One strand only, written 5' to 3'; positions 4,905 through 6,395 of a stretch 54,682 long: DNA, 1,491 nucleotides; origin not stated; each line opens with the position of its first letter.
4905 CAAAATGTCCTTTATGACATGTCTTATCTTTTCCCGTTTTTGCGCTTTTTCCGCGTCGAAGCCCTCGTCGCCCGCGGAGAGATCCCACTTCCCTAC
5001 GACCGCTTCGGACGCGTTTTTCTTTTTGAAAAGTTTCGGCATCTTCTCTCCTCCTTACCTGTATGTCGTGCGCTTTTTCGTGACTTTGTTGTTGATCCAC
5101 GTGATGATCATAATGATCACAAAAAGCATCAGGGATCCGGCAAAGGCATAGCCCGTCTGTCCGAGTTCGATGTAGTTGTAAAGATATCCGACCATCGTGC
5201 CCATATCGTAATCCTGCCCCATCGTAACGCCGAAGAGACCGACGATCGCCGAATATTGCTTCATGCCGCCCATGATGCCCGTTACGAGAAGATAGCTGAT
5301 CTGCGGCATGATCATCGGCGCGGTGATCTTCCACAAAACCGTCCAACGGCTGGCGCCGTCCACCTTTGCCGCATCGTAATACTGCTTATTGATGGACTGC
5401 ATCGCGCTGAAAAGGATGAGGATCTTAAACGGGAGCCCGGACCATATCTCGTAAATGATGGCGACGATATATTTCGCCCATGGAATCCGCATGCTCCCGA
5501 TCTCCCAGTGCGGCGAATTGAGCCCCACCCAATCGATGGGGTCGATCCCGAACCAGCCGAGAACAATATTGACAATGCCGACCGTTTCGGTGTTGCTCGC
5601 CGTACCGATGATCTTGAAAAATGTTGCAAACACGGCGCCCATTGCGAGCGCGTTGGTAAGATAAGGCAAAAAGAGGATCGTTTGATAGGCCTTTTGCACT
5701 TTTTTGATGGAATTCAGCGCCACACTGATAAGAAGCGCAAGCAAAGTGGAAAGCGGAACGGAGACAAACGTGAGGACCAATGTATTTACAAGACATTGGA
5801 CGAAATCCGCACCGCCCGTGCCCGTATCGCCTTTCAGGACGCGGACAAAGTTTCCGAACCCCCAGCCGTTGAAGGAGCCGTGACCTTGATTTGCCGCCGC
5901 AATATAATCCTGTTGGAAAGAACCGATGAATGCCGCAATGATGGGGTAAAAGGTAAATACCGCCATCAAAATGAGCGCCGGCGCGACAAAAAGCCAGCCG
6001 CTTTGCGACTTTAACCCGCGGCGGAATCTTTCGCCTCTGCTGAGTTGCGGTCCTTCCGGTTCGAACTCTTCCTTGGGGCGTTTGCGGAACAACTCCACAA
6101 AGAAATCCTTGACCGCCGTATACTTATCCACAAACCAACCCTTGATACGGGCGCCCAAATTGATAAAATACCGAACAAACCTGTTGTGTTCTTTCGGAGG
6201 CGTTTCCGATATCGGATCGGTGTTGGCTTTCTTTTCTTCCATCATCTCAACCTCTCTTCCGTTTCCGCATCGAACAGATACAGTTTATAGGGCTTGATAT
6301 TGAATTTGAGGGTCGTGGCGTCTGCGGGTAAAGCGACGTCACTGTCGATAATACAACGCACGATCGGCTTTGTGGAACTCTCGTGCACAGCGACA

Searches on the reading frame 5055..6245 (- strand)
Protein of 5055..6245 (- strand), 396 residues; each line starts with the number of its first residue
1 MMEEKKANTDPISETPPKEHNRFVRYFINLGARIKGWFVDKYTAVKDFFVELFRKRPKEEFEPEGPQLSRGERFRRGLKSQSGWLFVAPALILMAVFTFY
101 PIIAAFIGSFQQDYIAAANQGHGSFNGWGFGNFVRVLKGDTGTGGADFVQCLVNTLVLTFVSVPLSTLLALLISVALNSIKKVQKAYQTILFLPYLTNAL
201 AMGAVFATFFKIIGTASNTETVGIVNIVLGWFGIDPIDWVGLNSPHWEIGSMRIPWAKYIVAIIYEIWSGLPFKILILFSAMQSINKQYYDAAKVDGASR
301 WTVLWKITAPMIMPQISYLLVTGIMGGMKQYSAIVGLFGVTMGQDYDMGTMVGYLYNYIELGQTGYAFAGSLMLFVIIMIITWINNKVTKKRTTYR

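Call 28: search_protein_families(library=pfam, max_evalue=0.001, proteins=[window:5055-6245:-])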
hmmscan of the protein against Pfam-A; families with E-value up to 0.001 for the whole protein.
window:5055-6245:- (396 aa): 1 family
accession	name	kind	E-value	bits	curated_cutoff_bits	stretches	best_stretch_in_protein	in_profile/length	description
PF00528.27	BPD_transp_1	-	9.9e-15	55.2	26.4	1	173-391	8-181/184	Binding-protein-dependent transport system inner membrane component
